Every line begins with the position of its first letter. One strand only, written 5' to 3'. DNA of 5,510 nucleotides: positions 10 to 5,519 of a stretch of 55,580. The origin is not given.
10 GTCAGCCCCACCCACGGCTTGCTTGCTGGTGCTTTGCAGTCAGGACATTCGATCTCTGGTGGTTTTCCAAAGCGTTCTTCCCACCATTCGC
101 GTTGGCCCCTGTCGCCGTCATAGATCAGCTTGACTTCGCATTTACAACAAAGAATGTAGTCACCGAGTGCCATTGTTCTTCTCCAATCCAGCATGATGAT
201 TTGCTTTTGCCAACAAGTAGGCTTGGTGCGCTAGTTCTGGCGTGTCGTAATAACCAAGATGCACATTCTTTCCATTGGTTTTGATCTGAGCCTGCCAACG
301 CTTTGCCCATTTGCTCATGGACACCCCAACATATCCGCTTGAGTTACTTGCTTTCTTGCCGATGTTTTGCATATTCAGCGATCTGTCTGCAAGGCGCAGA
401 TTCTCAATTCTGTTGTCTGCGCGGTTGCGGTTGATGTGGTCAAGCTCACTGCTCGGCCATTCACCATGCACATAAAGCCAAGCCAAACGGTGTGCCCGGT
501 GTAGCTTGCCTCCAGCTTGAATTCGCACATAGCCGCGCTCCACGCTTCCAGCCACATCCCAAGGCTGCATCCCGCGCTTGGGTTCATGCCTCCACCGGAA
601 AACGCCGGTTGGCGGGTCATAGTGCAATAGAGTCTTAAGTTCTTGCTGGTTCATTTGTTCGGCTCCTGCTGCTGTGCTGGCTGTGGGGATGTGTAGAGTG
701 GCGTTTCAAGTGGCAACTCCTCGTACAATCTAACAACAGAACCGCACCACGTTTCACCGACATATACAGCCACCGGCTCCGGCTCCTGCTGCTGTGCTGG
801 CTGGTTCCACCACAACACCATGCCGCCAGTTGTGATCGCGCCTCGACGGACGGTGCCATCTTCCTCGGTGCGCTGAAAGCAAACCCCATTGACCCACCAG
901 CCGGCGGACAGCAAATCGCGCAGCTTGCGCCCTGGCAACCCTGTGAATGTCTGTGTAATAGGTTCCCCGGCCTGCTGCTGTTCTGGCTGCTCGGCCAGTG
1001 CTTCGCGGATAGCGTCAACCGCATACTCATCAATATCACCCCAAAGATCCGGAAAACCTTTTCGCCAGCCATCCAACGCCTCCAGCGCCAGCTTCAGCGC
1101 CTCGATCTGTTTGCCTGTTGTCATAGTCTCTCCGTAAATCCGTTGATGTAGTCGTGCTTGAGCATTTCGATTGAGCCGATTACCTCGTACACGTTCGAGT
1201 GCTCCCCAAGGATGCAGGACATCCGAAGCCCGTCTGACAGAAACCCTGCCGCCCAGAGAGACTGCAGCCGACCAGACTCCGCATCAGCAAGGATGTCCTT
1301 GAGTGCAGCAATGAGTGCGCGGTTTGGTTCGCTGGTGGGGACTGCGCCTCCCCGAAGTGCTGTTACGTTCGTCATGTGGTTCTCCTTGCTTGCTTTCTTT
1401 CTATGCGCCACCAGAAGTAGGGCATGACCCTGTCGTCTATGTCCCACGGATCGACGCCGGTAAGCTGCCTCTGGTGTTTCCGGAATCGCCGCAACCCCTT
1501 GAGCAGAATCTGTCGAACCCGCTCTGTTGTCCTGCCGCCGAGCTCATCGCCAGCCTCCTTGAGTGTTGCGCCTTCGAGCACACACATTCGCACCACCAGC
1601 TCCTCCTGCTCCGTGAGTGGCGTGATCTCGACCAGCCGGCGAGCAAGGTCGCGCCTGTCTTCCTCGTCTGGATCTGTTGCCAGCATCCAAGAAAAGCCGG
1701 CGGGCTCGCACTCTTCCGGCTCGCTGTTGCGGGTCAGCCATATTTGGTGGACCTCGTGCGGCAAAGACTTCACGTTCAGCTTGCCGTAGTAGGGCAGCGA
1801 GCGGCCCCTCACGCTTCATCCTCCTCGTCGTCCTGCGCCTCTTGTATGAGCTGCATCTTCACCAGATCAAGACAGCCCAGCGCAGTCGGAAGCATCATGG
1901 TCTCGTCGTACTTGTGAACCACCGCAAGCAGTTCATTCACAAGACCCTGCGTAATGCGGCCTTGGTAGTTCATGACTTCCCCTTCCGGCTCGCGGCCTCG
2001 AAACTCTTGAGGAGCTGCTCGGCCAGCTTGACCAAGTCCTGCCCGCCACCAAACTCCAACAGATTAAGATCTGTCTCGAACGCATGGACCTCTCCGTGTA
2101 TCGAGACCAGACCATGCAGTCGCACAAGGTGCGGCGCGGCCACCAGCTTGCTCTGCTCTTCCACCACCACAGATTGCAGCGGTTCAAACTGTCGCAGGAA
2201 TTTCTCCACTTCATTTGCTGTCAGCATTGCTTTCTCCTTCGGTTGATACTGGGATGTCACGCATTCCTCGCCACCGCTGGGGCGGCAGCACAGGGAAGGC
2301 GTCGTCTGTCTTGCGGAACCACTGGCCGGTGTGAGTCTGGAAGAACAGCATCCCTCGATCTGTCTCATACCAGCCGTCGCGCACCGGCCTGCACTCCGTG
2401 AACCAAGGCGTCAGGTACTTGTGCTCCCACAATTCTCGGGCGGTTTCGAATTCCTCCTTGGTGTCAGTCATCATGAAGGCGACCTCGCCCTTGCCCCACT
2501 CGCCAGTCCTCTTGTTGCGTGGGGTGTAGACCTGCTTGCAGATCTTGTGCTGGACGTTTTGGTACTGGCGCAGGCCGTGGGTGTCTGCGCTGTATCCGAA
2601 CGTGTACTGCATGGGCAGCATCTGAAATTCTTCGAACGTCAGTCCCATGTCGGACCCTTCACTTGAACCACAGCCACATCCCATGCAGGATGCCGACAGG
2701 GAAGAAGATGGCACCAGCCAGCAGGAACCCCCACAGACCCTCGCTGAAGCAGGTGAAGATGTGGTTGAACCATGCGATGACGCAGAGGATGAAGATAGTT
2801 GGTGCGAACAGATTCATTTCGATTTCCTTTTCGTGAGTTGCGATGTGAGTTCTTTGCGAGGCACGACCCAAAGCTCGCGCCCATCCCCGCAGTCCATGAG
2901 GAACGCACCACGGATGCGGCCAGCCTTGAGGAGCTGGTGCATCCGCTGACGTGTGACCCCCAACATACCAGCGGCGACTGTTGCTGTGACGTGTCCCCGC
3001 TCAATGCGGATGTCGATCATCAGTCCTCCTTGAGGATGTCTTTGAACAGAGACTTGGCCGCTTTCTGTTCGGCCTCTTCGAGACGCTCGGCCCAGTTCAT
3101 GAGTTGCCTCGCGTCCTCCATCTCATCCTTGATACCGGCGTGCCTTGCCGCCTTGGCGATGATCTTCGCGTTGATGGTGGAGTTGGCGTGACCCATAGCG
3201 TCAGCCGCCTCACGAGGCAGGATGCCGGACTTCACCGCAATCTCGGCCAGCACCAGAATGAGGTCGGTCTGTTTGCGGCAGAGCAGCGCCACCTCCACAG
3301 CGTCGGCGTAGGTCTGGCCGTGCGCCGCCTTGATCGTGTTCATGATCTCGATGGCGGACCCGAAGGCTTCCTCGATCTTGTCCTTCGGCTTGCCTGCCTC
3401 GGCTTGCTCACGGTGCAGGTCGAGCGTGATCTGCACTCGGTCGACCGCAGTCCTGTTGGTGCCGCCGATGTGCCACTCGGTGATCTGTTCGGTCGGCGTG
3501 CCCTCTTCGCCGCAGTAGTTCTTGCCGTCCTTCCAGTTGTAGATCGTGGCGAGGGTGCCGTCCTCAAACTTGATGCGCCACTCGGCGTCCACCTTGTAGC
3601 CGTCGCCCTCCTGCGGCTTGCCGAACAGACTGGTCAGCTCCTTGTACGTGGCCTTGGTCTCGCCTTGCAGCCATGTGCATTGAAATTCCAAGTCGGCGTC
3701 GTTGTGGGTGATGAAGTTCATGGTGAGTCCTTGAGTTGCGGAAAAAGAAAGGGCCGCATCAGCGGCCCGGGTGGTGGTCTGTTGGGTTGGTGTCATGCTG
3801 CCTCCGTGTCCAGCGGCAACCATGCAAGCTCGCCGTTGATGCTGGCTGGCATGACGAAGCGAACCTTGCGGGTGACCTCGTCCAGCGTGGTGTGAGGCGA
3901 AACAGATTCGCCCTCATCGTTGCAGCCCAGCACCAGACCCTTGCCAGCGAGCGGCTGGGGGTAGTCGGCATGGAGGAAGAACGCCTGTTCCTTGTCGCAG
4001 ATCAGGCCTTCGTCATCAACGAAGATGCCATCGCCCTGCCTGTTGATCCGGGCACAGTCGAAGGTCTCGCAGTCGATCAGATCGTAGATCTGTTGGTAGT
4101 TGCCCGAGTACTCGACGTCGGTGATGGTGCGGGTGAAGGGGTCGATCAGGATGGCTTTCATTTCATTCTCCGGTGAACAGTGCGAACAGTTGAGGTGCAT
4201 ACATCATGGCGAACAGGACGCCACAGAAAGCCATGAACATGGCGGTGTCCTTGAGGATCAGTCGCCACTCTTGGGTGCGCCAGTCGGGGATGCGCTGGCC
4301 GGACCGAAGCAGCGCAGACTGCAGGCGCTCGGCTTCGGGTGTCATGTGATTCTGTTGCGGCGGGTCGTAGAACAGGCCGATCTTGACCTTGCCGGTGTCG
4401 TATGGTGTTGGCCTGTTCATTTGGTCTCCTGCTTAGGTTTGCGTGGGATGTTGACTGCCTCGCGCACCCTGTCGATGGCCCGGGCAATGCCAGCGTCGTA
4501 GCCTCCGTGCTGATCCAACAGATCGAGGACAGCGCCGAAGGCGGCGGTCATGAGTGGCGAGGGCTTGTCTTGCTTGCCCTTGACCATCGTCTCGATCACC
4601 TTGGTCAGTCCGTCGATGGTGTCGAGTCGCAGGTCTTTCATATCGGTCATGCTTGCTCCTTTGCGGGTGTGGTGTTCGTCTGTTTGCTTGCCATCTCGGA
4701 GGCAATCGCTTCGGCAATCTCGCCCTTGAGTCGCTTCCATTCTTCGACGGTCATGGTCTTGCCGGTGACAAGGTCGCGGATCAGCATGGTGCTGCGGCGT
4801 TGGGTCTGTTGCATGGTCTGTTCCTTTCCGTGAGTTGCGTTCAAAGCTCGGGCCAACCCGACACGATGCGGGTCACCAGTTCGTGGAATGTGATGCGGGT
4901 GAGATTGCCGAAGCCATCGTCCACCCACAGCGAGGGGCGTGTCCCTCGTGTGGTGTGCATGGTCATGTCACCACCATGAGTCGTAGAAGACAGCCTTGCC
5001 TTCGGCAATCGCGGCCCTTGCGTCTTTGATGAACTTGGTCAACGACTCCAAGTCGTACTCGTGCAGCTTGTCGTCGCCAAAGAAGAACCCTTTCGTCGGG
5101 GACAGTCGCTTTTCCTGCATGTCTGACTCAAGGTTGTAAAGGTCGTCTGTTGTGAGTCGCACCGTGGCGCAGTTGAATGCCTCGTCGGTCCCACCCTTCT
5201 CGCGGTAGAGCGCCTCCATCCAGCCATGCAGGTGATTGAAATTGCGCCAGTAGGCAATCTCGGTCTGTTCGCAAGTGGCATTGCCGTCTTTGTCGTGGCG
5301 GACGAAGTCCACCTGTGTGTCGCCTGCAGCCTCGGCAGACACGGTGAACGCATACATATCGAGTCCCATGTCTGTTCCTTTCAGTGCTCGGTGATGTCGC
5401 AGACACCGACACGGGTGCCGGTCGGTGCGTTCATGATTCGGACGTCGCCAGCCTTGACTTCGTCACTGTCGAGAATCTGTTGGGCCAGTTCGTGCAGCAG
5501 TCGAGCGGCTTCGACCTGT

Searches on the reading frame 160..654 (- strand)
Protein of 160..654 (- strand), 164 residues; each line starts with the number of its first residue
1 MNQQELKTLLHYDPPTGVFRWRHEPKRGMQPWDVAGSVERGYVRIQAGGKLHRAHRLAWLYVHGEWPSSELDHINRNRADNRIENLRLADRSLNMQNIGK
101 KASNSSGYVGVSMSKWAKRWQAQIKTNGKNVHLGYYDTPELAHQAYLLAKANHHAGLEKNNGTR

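Call 38: search_protein_families(library=phrogs, proteins=[window:160-654:-], max_evalue=0.001)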
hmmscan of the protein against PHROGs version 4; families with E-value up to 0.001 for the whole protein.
window:160-654:- (164 aa): 16 families
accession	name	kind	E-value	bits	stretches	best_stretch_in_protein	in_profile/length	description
phrog_99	-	DNA, RNA and nucleotide metabolism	6.4e-67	227.9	1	2-156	110-262/383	HNH endonuclease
phrog_4578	-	DNA, RNA and nucleotide metabolism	3.5e-25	89.4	1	50-155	10-116/130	HNH endonuclease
phrog_3593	-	DNA, RNA and nucleotide metabolism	8.5e-23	82.1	1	35-146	75-189/210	HNH endonuclease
phrog_374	-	DNA, RNA and nucleotide metabolism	1.5e-18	68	1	58-154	314-407/617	HNH endonuclease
phrog_953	-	DNA, RNA and nucleotide metabolism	6.4e-17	63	1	91-153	298-361/420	HNH endonuclease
phrog_59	-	DNA, RNA and nucleotide metabolism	8.7e-12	46.1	1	18-118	158-254/423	HNH endonuclease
phrog_959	-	DNA, RNA and nucleotide metabolism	7.3e-10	39.7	1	39-98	41-106/138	HNH endonuclease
phrog_826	-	DNA, RNA and nucleotide metabolism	1e-08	36.1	1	37-96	91-156/281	HNH endonuclease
phrog_13470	-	DNA, RNA and nucleotide metabolism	5e-08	34.2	1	89-150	78-139/152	HNH endonuclease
phrog_1492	-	DNA, RNA and nucleotide metabolism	1.2e-07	32.2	1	40-96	98-157/414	HNH endonuclease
phrog_24751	-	DNA, RNA and nucleotide metabolism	8.1e-07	30.2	1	115-151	18-54/65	HNH endonuclease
phrog_1872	-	DNA, RNA and nucleotide metabolism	2.8e-06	28.4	1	32-78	39-89/166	endonuclease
phrog_35306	-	unknown function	0.0002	22.6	1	102-151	25-74/90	-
phrog_10822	-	DNA, RNA and nucleotide metabolism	0.00024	21.8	1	70-88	120-138/245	HNH endonuclease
phrog_30929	-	unknown function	0.00056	19.9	1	108-150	134-176/413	-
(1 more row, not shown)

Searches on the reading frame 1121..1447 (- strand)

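Call 38: search_protein_families(library=phrogs, proteins=[window:1121-1447:-], max_evalue=0.001)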
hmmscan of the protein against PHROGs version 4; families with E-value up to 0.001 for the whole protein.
window:1121-1447:- (108 aa): 1 family
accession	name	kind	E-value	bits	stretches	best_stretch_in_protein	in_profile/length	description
phrog_796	-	unknown function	3.3e-09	37.4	1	41-107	17-82/83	-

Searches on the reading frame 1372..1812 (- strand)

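Call 38: search_protein_families(library=phrogs, proteins=[window:1372-1812:-], max_evalue=0.001)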
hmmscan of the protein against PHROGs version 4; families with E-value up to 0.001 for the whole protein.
window:1372-1812:- (146 aa): 2 families
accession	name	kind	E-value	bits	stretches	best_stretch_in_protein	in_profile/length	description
phrog_351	-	transcription regulation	0.00011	21.9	1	51-115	663-727/928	RNA polymerase sigma factor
phrog_1740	-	transcription regulation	0.00094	18.8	0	43-112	149-214/567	RNA polymerase sigma factor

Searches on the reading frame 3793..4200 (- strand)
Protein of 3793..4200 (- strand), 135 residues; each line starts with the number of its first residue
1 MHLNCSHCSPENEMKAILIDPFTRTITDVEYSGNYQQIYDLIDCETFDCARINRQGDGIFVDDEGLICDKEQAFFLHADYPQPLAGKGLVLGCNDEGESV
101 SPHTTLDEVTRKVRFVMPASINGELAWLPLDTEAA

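Call 38: search_protein_families(library=phrogs, proteins=[window:3793-4200:-], max_evalue=0.001)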
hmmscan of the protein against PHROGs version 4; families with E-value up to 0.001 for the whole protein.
window:3793-4200:- (135 aa): 1 family
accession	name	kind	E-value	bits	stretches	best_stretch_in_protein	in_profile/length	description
phrog_25534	-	unknown function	1.2e-06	29.5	1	26-108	15-109/126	-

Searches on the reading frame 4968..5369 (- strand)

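Call 14: search_protein_families(library=pfam, proteins=[window:4968-5369:-], max_evalue=0.01)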
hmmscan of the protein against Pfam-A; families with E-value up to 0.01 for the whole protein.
window:4968-5369:- (133 aa): 0 families

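Call 15: search_protein_families(library=phrogs, proteins=[window:4968-5369:-], max_evalue=0.01)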
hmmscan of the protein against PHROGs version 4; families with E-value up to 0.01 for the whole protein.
window:4968-5369:- (133 aa): 1 family
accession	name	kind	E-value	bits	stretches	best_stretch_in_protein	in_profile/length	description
phrog_7971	-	unknown function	8.3e-07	30.3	1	26-116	12-106/124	-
